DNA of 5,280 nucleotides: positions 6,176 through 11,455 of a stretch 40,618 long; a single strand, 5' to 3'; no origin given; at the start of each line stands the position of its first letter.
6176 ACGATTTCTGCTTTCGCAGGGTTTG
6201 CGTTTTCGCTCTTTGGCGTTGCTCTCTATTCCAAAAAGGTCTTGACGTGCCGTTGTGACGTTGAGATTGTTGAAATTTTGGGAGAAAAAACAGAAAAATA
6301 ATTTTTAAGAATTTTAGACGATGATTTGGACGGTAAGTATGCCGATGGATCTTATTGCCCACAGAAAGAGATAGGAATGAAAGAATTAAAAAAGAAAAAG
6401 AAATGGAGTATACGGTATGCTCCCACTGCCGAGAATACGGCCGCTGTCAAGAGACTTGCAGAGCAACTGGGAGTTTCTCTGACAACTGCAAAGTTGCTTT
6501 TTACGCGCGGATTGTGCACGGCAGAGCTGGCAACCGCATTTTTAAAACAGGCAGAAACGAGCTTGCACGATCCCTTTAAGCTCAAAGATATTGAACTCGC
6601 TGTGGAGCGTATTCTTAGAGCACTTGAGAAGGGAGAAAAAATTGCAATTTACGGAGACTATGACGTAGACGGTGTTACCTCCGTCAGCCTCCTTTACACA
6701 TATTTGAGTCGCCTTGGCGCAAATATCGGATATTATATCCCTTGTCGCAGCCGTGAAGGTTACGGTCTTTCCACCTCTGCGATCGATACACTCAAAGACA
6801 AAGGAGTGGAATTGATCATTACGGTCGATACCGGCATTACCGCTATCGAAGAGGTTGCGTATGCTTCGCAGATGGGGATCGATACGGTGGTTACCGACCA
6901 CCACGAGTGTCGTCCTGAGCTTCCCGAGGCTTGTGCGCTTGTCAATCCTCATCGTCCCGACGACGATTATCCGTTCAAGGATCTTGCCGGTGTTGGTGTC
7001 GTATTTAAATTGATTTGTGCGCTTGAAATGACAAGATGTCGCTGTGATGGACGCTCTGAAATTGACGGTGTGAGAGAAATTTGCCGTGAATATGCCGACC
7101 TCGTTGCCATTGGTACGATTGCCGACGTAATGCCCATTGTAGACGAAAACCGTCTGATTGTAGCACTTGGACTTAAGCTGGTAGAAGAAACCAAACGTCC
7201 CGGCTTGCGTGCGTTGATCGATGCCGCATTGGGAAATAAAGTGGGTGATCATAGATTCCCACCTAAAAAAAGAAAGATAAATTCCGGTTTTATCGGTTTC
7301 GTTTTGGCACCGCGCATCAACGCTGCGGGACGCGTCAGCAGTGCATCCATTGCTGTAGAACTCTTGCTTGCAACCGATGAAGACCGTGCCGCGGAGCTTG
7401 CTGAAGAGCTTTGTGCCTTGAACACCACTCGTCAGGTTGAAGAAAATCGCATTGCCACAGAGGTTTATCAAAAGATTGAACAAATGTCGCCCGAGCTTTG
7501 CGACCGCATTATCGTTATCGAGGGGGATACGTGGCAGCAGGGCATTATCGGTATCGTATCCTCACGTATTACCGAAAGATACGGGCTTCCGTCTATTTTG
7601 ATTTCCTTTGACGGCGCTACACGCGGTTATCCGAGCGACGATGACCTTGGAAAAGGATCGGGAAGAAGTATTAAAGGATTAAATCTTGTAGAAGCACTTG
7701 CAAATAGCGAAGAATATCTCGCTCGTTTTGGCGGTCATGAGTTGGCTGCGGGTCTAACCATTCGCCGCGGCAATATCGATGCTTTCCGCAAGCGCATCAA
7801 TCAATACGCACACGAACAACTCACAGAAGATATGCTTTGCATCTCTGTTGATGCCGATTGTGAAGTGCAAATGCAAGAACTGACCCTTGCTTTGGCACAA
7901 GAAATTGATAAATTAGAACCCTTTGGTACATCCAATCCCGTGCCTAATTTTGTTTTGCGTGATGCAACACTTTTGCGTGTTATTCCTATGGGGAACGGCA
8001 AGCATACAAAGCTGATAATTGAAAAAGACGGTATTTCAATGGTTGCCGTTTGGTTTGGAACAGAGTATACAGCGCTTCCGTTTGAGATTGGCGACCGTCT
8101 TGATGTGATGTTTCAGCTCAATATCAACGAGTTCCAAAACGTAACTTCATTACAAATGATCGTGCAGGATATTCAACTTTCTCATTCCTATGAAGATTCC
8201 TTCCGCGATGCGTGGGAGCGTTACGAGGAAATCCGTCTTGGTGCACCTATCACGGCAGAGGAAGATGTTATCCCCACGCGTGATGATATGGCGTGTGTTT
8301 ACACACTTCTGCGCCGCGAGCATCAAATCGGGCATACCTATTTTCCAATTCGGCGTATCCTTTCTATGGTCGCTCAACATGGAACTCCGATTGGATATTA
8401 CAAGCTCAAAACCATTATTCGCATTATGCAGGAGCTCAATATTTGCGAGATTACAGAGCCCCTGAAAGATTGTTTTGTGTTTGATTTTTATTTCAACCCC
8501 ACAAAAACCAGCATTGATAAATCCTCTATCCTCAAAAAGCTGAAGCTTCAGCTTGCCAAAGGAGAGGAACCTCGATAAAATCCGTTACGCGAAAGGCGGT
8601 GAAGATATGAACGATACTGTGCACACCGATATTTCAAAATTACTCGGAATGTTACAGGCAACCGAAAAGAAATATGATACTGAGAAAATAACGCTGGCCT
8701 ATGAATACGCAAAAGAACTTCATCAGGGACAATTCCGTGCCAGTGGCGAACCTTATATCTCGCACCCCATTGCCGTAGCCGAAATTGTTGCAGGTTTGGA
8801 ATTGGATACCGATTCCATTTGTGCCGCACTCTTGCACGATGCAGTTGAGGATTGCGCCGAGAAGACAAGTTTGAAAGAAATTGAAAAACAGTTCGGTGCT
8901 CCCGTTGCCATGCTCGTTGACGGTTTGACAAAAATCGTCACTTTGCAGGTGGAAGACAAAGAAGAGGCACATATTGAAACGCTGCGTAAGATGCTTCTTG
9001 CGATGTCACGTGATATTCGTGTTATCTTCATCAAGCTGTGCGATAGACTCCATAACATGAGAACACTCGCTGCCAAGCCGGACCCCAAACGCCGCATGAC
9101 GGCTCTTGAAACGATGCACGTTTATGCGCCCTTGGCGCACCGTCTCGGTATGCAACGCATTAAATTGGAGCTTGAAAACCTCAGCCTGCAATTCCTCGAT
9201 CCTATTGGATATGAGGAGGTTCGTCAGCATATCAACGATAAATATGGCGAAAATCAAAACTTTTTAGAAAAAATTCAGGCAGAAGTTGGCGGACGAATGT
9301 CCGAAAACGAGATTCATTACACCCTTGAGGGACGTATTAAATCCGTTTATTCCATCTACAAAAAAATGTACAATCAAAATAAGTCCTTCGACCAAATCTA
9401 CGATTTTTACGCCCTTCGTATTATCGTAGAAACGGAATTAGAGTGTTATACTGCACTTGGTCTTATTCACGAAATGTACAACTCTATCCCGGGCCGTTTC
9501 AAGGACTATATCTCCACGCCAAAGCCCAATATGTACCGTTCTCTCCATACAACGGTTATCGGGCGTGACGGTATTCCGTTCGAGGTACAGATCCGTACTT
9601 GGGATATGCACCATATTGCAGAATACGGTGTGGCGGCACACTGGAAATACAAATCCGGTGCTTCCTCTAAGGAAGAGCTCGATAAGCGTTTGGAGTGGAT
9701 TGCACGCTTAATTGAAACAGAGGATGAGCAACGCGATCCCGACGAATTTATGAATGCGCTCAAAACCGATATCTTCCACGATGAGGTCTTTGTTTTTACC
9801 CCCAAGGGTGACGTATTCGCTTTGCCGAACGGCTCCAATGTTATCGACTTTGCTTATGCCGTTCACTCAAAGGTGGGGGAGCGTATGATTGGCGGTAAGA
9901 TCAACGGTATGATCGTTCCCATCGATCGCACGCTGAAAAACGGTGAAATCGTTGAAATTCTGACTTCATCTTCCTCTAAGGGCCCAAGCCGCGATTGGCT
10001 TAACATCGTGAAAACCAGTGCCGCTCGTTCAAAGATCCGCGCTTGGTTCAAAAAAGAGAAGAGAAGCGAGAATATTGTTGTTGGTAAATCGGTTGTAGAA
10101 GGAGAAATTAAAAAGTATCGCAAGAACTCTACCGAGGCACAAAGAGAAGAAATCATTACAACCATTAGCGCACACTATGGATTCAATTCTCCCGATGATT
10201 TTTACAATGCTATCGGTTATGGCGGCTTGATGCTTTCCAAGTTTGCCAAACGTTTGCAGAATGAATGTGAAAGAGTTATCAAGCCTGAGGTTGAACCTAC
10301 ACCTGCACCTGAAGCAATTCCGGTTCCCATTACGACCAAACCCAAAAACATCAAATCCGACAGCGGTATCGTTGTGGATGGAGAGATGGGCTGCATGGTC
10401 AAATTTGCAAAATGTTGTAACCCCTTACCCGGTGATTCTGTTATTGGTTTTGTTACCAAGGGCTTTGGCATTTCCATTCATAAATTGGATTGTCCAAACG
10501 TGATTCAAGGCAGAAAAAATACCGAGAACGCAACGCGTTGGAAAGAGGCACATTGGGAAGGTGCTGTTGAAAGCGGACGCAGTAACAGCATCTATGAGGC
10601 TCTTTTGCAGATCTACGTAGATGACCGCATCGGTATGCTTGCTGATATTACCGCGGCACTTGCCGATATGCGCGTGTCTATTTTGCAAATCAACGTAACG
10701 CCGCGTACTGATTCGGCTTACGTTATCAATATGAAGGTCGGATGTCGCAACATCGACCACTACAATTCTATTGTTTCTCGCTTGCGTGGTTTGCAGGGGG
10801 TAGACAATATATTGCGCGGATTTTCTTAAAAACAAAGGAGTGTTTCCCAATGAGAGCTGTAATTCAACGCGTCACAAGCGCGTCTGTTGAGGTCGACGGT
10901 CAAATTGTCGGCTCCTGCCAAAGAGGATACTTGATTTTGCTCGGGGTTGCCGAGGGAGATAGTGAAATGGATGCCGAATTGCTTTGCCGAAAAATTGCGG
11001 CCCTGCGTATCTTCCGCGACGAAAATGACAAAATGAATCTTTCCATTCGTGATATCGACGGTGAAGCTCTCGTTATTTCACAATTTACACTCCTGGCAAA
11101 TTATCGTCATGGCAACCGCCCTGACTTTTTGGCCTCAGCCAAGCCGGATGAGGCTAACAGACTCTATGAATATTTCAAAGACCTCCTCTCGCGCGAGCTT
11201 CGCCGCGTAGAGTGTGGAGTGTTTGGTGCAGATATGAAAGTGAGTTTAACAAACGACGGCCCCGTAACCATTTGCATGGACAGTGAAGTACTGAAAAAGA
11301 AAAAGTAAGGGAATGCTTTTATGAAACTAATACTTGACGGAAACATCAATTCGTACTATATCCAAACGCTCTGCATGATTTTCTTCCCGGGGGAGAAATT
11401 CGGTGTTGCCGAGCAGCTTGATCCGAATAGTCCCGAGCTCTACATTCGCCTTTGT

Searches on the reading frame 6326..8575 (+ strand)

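Call 94: search_protein_families(library=pfam, proteins=[window:6326-8575:+], max_evalue=0.00001)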
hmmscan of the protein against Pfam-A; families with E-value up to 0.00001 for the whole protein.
window:6326-8575:+ (750 aa): 3 families
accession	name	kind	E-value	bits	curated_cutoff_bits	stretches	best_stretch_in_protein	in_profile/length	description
PF01368.27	DHH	-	6.8e-29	101.1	28.1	1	105-264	1-125/125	DHH family, N-terminal domain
PF17768.7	RecJ_OB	-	7.5e-27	94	27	1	511-615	2-107/107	RecJ OB domain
PF02272.25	DHHA1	-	3.9e-11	43.7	25.9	1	395-496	4-101/102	DHHA1 domain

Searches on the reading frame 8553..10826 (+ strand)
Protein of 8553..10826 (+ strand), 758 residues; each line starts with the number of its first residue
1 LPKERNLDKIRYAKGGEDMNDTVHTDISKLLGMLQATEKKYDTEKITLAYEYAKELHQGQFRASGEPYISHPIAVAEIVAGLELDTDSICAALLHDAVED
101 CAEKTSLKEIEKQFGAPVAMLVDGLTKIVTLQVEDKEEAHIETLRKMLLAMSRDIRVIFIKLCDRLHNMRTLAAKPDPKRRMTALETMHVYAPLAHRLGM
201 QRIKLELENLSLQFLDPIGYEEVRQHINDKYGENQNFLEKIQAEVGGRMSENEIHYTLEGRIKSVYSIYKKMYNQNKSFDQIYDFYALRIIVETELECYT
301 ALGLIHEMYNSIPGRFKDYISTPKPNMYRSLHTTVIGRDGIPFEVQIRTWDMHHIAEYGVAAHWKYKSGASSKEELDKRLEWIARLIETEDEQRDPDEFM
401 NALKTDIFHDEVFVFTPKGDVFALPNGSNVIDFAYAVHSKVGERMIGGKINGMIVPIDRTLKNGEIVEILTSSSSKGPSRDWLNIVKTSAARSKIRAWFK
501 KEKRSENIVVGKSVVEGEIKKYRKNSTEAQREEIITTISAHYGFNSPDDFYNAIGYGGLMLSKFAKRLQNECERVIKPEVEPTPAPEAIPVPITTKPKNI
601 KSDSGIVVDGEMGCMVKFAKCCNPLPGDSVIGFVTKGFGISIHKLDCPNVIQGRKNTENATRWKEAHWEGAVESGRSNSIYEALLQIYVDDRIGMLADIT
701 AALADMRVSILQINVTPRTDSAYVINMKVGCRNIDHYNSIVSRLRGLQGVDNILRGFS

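Call 94: search_protein_families(library=pfam, proteins=[window:8553-10826:+], max_evalue=0.00001)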
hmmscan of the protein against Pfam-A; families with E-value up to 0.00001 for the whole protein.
window:8553-10826:+ (758 aa): 7 families
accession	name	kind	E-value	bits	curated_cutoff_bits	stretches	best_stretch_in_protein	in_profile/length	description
PF13328.12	HD_4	-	4.2e-53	179.7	27.2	1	49-200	1-155/156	HD domain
PF04607.23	RelA_SpoT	-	4.2e-43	146.6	27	1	260-369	1-111/113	Region found in RelA / SpoT proteins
PF02824.27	TGS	-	8.3e-21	74.2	22.2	1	412-471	1-60/60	TGS domain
PF13291.12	ACT_4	-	4.7e-15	56.5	27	1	678-755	2-80/80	ACT domain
PF19296.4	RelA_AH_RIS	-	4.8e-09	37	23.8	1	484-651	2-176/185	RelA/SpoT, AH and RIS domains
PF01966.28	HD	-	9.9e-08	32.7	22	1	68-169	1-116/116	HD domain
PF01842.31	ACT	-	3.1e-07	30.5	27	1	685-725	3-44/66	ACT domain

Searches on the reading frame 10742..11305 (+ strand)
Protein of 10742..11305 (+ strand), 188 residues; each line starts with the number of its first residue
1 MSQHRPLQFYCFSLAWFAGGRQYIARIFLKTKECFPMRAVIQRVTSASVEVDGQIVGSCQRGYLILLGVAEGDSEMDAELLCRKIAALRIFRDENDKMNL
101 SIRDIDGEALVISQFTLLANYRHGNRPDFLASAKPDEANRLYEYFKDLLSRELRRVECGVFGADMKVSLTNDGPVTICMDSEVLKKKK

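Call 94: search_protein_families(library=pfam, proteins=[window:10742-11305:+], max_evalue=0.00001)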
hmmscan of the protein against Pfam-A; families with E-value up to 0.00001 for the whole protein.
window:10742-11305:+ (188 aa): 1 family
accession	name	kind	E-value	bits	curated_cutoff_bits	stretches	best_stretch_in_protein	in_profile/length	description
PF02580.21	Tyr_Deacylase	-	8e-57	192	25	1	38-180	1-144/144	D-Tyr-tRNA(Tyr) deacylase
